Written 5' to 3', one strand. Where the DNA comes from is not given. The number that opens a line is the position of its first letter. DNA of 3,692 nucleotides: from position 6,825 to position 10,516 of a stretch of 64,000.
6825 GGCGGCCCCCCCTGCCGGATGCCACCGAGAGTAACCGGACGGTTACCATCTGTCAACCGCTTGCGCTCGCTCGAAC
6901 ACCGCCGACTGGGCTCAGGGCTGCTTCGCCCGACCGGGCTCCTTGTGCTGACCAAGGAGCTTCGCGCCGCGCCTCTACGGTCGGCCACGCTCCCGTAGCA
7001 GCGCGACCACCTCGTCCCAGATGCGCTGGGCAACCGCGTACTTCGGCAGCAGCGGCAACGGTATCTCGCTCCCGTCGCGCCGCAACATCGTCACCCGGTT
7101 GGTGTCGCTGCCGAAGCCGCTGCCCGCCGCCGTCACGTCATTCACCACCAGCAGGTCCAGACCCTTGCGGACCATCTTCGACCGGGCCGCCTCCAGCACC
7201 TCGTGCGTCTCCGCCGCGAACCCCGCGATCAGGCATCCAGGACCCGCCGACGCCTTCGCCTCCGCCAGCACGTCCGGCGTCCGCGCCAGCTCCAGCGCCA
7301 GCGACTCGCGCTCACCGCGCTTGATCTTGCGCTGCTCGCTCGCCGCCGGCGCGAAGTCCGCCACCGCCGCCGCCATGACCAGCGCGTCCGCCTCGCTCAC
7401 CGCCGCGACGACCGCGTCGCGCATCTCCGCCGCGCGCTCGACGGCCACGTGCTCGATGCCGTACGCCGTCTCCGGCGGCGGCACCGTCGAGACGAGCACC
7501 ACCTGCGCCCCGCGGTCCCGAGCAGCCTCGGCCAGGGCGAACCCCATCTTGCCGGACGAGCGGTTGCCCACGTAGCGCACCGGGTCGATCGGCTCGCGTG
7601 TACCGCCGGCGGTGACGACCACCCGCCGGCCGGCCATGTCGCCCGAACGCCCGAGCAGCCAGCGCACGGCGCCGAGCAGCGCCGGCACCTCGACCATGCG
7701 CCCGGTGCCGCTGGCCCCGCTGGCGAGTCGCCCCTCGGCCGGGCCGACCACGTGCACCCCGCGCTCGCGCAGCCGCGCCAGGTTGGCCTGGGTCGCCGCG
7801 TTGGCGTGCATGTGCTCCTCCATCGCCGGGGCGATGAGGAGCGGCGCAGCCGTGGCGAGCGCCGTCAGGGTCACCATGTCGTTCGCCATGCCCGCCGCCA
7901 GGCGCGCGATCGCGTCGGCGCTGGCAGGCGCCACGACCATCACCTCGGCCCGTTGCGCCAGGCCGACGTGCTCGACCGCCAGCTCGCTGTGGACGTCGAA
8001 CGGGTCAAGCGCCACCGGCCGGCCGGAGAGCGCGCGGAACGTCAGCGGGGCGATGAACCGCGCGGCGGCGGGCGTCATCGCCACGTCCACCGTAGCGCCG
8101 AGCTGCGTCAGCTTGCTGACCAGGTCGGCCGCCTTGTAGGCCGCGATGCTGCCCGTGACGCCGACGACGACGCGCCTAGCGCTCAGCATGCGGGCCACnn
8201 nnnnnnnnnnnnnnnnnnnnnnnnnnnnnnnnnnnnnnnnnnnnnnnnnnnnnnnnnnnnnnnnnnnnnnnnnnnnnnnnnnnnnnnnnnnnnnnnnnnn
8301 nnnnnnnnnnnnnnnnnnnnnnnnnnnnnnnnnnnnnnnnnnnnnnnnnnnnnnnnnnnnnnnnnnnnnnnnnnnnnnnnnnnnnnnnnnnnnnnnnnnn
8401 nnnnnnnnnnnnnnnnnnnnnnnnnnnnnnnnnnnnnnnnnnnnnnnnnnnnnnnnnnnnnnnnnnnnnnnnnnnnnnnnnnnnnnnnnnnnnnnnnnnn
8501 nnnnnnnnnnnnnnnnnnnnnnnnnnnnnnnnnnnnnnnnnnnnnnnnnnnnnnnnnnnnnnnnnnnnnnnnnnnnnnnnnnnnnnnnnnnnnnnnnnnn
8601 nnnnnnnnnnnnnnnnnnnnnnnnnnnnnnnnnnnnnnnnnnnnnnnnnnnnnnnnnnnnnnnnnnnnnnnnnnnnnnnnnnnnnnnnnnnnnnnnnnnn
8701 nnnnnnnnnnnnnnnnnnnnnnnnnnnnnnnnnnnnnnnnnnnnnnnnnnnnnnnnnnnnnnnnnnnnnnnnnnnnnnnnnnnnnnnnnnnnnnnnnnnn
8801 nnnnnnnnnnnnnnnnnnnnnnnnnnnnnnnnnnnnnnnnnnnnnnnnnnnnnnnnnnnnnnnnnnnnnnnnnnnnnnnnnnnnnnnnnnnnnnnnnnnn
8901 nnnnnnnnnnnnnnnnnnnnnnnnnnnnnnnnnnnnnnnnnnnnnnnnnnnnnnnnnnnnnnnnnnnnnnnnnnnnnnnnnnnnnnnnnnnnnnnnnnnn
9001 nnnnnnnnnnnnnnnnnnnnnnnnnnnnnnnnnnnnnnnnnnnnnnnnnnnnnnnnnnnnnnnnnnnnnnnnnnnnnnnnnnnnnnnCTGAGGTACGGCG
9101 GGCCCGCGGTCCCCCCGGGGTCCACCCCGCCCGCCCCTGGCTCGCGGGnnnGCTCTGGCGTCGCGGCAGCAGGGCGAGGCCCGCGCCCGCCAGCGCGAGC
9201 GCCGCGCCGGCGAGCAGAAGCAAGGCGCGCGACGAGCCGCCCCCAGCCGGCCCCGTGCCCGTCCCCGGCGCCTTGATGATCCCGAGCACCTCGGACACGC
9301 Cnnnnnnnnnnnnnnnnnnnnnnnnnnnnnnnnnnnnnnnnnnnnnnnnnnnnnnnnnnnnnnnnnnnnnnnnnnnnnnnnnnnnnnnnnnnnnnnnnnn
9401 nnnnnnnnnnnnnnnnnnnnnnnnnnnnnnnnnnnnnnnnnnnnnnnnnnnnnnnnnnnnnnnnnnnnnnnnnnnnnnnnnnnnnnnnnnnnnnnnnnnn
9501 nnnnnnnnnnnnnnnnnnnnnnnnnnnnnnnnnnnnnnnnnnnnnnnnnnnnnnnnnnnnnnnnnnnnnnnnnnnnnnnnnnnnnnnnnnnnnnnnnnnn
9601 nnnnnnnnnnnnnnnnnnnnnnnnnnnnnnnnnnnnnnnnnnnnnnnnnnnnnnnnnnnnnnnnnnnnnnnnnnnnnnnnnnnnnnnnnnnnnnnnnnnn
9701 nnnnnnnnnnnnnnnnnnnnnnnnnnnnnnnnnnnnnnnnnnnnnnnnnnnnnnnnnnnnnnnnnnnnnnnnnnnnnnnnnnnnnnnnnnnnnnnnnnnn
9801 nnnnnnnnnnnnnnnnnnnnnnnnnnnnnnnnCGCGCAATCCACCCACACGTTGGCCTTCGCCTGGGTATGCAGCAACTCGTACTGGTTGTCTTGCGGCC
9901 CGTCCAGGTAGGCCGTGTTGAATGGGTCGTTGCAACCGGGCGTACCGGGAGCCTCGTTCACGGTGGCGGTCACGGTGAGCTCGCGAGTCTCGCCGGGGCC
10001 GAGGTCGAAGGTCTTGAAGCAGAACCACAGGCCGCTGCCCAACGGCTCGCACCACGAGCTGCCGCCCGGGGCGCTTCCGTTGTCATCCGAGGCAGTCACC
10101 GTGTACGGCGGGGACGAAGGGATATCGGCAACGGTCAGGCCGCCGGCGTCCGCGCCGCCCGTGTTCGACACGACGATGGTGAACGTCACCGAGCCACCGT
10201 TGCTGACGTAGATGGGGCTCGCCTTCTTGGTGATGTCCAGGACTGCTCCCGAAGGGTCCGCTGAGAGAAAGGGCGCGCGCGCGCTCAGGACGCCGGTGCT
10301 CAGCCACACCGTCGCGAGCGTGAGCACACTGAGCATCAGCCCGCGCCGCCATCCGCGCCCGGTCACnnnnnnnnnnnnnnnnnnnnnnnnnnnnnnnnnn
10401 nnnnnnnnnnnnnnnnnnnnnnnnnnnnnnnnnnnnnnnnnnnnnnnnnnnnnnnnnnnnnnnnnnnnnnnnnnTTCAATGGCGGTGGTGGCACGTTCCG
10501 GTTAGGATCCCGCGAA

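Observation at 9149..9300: Shared non-canonical C-terminal sorting signal (AP-x-TG-x-GP + TM + Arg tail) on two unrelated surface proteins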

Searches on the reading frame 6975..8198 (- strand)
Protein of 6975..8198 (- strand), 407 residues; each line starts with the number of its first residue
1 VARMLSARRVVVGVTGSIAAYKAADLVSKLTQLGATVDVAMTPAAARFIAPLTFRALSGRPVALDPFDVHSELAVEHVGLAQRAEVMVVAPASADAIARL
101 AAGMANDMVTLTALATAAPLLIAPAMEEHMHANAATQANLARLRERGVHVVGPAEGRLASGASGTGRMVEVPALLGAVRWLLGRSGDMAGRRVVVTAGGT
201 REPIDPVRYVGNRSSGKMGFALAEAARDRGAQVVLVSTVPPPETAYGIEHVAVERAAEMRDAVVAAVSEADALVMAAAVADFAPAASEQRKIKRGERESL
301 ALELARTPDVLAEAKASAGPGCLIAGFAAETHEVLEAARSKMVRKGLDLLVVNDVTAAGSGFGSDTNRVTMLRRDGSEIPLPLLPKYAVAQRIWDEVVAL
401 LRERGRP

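Call 13: list_cluster_members(proteins=[P0001, window:6975-8198:-, window:36776-39418:-, P0066, P0038, P0004])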
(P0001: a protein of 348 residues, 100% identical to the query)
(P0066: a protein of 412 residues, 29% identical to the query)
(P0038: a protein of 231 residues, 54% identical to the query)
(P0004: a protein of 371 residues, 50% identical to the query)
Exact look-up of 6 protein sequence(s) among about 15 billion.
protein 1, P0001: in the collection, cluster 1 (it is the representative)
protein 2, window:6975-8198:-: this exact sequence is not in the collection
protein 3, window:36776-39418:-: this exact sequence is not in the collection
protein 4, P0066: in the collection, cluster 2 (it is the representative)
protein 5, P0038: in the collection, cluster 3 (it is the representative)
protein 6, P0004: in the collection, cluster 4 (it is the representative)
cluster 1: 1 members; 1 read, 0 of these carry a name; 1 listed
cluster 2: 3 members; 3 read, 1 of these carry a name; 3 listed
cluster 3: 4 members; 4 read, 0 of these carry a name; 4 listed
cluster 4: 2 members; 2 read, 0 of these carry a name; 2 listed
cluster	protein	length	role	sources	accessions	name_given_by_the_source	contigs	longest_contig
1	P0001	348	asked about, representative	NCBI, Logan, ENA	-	-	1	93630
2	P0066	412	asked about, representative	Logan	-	-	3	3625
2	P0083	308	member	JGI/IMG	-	plastocyanin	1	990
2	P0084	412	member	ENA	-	-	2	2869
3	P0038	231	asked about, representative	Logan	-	-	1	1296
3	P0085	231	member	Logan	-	-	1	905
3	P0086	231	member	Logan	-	-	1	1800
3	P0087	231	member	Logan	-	-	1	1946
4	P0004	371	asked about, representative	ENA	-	-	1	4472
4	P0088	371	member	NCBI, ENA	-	-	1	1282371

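Call 30: find_related_loci(query=window:6975-8198:-, collection=genome_contigs, flank=10000)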
Query window:6975-8198:- (407 aa) in genome_contigs; peptide patterns used: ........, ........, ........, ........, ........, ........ (x = any residue, [..] = any of these).
600 stretches matched a pattern (row limit reached: there are more); 581 encode a relative of the query (tblastn E <= 1e-3); the best 80 are kept; 80 distinct loci.
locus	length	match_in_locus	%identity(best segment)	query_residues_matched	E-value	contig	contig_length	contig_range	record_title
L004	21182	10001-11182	53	4-402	4e-137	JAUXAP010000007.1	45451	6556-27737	MAG: Dehalococcoidia bacterium isolate CSMAG_2765 CSMAG_2765_k141_46019_length_45451_cov_15.5718, whole genome shotgun s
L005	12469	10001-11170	58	10-398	2e-134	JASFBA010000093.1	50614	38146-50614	MAG: Chloroflexia bacterium isolate PO_10 k141_518009, whole genome shotgun sequence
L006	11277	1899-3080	57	5-401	4e-131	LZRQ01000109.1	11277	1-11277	MAG: Firmicutes bacterium ZCTH02-B6 BIN06_NODE47611277951, whole genome shotgun sequence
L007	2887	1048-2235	54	3-402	1e-133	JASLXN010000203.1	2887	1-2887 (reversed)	MAG: Dehalococcoidia bacterium isolate ETNP2_MAG_23 NODE_203_length_2887_cov_3.314591, whole genome shotgun sequence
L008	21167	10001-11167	54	3-395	3e-127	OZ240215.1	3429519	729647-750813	MAG: Dehalococcoidia bacterium isolate 191162a9-6f6c-41d9-b6bf-8976c5f9f408 genome assembly, chromosome: 1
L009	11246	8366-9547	51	4-402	1e-125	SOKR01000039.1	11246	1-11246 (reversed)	MAG: Dehalococcoidia bacterium isolate E44_bin88 NODE_2496_length_11246_cov_8.732285, whole genome shotgun sequence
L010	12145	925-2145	54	4-404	1e-123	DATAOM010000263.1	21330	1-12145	MAG TPA_asm: Ktedonobacterales bacterium isolate SMAG_U7045 k141_2749675, whole genome shotgun sequence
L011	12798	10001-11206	54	2-401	2e-120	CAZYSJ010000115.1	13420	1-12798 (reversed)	MAG TPA_asm: uncultured Caldilineaceae bacterium isolate binchicken_co43_294 genome assembly, contig: NODE_8264_length_1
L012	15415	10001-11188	56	5-404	1e-120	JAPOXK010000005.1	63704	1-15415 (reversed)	MAG: Chloroflexota bacterium isolate COS3_bin_3 NODE_190_length_63704_cov_22.7462, whole genome shotgun sequence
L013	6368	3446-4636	55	4-401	2e-118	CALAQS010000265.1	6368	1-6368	MAG TPA_asm: uncultured Acidobacteria bacterium isolate ERR1034454_bin.53_CONCOCT_v1.1_MAG genome assembly, contig: ERZ1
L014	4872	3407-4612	52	4-402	1e-118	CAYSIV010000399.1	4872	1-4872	MAG TPA_asm: uncultured Anaerolineales bacterium isolate SRP119689_co1_311 genome assembly, contig: NODE_29441_length_48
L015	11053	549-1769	54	4-404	1e-117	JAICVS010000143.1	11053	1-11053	MAG: Ktedonobacterales bacterium isolate LS_FP_2_bin.4 k141_1067943_length_11053_cov_12.8929, whole genome shotgun seque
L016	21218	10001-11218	52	4-402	1e-116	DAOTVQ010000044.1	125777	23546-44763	MAG TPA_asm: Anaerolineae bacterium isolate H110_66 508250, whole genome shotgun sequence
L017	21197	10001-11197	49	5-407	2e-116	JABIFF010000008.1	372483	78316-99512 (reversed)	MAG: Chloroflexi bacterium isolate SI053_bin14 k141_139375, whole genome shotgun sequence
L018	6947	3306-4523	53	4-402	1e-116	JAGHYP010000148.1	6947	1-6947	MAG: Chloroflexota bacterium isolate 629H.12 NODE_1783_length_6976_cov_5.010692, whole genome shotgun sequence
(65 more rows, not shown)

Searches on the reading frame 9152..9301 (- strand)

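Call 6: search_protein_families(library=ncbifam, proteins=[window:9152-9301:-], max_evalue=10)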
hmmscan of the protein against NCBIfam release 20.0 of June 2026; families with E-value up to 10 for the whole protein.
seq(50 aa): 3 families
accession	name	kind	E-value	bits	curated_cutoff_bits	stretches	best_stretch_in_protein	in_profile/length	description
NF058571.1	GVDTG_CTERM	domain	0.026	14.8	29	1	14-48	8-43/44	GVDTG sorting domain-containing protein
TIGR04162.1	exo_VPEID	exception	0.16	10.8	150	1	25-49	108-132/516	exosortase E/protease, VPEID-CTERM system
NF002564.0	PRK02190.1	subfamily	0.41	9.8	302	1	11-30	240-259/307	agmatinase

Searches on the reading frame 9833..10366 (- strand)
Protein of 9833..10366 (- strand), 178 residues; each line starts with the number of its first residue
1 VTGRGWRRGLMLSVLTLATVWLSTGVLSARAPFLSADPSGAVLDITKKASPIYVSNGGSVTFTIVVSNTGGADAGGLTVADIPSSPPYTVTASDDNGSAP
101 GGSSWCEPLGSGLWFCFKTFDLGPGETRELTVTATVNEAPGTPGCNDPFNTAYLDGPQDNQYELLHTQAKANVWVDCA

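Call 18: find_homologous_proteins(query=window:9833-10366:-, max_evalue=0.01)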
Query seq(178 aa): 179 candidates shared short words with the query, none scored E <= 0.01.
